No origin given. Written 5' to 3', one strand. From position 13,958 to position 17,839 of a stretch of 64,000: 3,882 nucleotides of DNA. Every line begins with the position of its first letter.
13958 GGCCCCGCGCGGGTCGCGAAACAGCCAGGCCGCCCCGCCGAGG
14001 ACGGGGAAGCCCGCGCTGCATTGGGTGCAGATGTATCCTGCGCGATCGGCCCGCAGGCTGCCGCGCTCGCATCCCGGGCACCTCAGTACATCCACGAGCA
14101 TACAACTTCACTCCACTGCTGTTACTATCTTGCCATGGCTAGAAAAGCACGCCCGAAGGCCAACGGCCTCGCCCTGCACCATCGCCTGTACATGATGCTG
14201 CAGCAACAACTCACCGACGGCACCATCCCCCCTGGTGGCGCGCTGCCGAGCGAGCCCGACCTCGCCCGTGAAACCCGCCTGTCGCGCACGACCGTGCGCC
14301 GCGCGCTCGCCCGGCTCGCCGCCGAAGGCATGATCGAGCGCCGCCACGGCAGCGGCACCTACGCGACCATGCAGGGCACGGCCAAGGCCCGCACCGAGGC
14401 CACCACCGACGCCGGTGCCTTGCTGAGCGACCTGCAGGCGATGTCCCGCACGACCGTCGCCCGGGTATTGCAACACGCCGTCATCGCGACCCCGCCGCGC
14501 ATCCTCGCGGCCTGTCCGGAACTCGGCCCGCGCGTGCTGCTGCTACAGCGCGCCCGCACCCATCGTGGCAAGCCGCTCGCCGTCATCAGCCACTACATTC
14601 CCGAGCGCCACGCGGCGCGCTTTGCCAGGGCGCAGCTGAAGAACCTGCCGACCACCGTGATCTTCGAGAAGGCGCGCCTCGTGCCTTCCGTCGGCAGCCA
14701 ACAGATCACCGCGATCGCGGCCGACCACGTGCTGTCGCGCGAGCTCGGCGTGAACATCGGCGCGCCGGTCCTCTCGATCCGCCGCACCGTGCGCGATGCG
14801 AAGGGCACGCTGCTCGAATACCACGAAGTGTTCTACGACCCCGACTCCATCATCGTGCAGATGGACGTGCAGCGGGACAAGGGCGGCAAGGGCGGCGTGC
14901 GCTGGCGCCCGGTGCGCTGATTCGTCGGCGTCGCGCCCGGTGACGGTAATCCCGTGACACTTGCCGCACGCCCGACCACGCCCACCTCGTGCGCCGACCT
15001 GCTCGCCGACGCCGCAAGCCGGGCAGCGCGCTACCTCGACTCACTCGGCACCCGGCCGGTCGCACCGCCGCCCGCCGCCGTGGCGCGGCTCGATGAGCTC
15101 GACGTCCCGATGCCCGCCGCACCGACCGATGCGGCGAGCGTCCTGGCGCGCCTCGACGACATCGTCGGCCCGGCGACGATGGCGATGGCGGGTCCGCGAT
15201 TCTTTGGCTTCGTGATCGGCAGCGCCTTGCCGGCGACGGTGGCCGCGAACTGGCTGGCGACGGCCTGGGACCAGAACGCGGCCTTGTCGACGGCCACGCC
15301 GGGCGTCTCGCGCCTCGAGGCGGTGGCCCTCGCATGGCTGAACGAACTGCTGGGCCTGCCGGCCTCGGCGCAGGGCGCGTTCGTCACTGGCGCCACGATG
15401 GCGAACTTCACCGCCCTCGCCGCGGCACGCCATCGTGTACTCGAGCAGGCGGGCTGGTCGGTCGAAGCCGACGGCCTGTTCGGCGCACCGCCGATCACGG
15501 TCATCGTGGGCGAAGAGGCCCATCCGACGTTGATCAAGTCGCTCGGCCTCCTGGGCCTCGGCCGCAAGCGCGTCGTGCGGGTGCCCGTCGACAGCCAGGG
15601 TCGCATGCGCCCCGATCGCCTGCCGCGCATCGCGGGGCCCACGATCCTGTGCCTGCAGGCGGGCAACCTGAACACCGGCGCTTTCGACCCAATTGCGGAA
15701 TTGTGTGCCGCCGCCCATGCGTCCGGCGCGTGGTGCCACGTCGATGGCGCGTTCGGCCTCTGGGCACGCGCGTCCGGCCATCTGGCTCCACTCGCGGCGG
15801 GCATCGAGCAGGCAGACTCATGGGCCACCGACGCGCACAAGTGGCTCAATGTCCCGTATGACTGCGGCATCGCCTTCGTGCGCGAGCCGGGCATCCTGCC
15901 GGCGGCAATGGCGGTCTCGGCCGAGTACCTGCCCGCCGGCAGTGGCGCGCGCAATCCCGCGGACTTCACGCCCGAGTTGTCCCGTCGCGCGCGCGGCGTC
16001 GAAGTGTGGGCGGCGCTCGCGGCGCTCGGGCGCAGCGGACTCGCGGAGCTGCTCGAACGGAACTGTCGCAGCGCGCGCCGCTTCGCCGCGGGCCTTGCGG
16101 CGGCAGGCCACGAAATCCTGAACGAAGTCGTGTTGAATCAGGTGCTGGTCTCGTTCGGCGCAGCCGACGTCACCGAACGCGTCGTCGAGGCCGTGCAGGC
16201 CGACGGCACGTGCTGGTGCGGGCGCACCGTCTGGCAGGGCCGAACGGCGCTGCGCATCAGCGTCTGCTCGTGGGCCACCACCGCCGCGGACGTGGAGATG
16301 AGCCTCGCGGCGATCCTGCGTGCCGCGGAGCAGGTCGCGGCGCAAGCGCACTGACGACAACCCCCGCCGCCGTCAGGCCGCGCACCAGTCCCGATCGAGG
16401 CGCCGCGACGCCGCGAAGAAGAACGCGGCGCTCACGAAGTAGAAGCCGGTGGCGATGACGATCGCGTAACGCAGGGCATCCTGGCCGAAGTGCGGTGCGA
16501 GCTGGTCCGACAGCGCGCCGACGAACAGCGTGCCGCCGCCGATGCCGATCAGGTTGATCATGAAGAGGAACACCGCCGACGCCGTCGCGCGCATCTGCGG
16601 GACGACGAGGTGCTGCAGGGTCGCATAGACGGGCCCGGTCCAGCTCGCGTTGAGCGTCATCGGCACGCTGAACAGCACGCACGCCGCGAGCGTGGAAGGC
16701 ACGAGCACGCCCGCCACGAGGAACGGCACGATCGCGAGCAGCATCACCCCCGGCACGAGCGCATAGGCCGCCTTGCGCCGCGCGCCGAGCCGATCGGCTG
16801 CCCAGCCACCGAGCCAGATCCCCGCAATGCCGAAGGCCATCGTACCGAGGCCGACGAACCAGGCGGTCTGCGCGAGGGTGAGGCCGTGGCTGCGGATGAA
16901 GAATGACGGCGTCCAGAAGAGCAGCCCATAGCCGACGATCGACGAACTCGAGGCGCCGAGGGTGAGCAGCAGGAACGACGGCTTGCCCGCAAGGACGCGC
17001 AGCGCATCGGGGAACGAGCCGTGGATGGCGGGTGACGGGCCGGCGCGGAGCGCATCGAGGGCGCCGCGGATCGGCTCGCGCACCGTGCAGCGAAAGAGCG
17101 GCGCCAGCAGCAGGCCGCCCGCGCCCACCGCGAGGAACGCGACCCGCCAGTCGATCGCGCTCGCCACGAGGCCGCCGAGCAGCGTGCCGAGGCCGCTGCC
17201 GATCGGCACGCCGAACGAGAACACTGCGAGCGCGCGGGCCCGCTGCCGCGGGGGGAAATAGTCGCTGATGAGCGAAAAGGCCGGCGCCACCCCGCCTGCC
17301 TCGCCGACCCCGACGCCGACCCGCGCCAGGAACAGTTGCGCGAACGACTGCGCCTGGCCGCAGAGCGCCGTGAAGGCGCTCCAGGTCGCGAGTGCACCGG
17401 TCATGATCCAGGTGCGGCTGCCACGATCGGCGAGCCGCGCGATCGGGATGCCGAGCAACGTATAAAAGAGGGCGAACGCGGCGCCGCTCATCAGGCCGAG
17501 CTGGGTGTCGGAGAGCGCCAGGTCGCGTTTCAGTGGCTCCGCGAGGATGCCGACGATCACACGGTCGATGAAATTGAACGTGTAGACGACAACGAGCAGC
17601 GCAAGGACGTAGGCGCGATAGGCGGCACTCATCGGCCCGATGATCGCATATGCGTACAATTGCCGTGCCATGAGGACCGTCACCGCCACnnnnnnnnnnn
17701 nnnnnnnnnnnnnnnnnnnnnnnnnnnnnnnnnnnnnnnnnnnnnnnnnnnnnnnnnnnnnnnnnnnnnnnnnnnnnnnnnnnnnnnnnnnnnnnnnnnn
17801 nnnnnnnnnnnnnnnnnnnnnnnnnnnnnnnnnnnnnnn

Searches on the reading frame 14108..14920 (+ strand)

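Call 6: search_protein_families(library=ncbifam, proteins=[window:14108-14920:+], max_evalue=0.01)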
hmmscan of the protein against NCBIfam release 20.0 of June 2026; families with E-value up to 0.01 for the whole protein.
window:14108-14920:+ (270 aa): 32 families (the best 25 are shown)
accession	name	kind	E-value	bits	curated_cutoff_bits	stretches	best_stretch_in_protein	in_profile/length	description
TIGR02018.2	his_ut_repres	equivalog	9.9e-23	80.7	220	1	29-232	6-205/226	histidine utilization transcriptional repressor HutC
NF052441.1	TransRegRv0792c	equivalog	5.2e-20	71.8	400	1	27-257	21-249/260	Rv0792c family HTH-type transcriptional regulator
TIGR02325.1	C_P_lyase_phnF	equivalog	2.9e-19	69.5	156.8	1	18-249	4-233/238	phosphonate metabolism transcriptional regulator PhnF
TIGR03337.1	phnR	equivalog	1.3e-18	67.5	296.75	1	29-255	8-231/231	phosphonate utilization transcriptional regulator PhnR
NF041547.1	GntR_LSA1692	equivalog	2.3e-17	63.4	275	1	28-247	7-223/233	GntR family transcriptional regulator, LSA1692 subfamily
NF052290.2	MocR_like_YczR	exception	7.1e-16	58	487.4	1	22-125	19-122/458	MocR-like transcription factor YczR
NF008491.0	PRK11402.1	subfamily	1.1e-13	51.3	269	1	24-256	9-242/243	GntR family transcriptional regulator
NF052282.1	PLP_TF_PdxR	equivalog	1.5e-13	50.6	320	1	23-97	2-76/448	MocR-like pyridoxine biosynthesis transcription factor PdxR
NF007292.0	PRK09764.1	equivalog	1.6e-13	50.4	281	1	30-246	13-226/240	GntR family transcriptional regulator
NF052281.1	rhizopine_MocR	equivalog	2.5e-12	46.2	650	1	19-114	15-113/479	rhizopine catabolism transcriptional regulator MocR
TIGR02404.1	trehalos_R_Bsub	equivalog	2.9e-12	46.7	211.95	1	25-243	3-220/233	trehalose operon repressor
NF007486.0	PRK10079.1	equivalog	2.9e-11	43.6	363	1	40-241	29-228/241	phosphonate metabolism transcriptional regulator PhnF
NF007001.0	PRK09464.1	equivalog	6.1e-10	39.1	330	1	29-87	17-75/254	pyruvate dehydrogenase complex transcriptional repressor PdhR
NF007741.0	PRK10421.1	equivalog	5.8e-09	35.7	311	1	26-90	11-75/262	transcriptional regulator LldR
NF052286.1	ecto_TF_EhuR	exception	3e-08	32.7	480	1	22-111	12-100/458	MocR-like ectoine utilization transcription factor EhuR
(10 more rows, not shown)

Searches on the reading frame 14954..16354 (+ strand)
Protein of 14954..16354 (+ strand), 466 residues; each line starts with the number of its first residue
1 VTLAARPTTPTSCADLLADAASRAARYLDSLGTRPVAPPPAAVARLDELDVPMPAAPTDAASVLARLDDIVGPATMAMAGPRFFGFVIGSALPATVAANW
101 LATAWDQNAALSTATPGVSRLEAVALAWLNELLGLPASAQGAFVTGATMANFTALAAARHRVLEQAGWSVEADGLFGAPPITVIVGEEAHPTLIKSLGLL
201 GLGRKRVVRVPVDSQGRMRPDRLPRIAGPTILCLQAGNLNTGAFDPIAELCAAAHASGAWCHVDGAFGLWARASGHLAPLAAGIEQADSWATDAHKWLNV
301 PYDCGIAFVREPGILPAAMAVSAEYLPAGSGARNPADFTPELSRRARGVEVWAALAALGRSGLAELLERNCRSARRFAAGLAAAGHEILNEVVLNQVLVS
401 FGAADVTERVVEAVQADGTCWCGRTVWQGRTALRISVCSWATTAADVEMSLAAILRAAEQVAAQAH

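Call 3: search_protein_families(library=pfam, proteins=[window:14954-16354:+], max_evalue=0.01)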
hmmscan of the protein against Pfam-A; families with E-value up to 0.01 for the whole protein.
window:14954-16354:+ (466 aa): 2 families
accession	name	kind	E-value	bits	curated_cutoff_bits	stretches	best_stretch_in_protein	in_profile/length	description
PF00282.25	Pyridoxal_deC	-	1.9e-39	135.9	27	1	49-397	8-370/375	Pyridoxal-dependent decarboxylase conserved domain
PF00266.25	Aminotran_5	-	0.0001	21.9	21.5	1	204-267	113-178/371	Aminotransferase class-V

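Call 6: search_protein_families(library=ncbifam, proteins=[window:14954-16354:+], max_evalue=0.01)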
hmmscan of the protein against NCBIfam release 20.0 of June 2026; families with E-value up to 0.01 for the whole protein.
window:14954-16354:+ (466 aa): 7 families
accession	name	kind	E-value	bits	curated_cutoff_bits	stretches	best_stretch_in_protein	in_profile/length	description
TIGR03799.1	NOD_PanD_pyr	equivalog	1.5e-35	122.6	606.1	1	133-393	154-429/522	pyridoxal-dependent aspartate 1-decarboxylase PanP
NF052646.1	DABADecarRhbB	equivalog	2.3e-32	112.2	900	1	46-460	64-484/491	L-2,4-diaminobutyrate decarboxylase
TIGR03812.1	tyr_de_CO2_Arch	equivalog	1.1e-17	63.9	299.4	1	108-418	47-340/375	tyrosine decarboxylase MfnA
TIGR03235.1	DNA_S_dndA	equivalog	0.00017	21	480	1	189-268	97-178/353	cysteine desulfurase DndA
TIGR03402.1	FeS_nifS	equivalog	0.00029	19.7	530.75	1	184-310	90-211/379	cysteine desulfurase NifS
NF003346.0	PRK04366.1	equivalog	0.00039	19.2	441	1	182-266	168-251/487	aminomethyl-transferring glycine dehydrogenase subunit GcvPB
TIGR03811.1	tyr_de_CO2_Ent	equivalog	0.00061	18.4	905.3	0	184-273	226-328/608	tyrosine decarboxylase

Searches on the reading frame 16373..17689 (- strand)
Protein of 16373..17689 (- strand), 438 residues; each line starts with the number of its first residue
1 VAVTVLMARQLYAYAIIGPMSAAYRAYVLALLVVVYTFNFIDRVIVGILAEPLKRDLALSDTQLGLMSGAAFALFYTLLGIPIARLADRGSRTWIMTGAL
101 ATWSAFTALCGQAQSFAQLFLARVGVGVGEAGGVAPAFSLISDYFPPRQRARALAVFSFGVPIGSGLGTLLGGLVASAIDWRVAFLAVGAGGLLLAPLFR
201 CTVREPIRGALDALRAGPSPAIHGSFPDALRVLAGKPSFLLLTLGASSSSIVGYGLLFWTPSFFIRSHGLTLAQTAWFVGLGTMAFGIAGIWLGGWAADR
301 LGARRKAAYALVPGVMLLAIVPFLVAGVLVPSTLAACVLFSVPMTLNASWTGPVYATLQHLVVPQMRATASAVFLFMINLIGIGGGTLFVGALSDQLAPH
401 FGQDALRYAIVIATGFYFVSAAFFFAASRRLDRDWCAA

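Call 3: search_protein_families(library=pfam, proteins=[window:16373-17689:-], max_evalue=0.01)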
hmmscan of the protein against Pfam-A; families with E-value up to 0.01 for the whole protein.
window:16373-17689:- (438 aa): 3 families
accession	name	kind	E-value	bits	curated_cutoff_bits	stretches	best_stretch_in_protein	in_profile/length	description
PF07690.21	MFS_1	-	1e-46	159.9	33.4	1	33-385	2-346/347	Major Facilitator Superfamily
PF03137.26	OATP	-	1.3e-07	30.8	25.8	1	225-324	281-380/545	Organic Anion Transporter Polypeptide (OATP) family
PF12442.13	DUF3681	-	0.00096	20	24.3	1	239-326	7-89/96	Protein of unknown function (DUF3681)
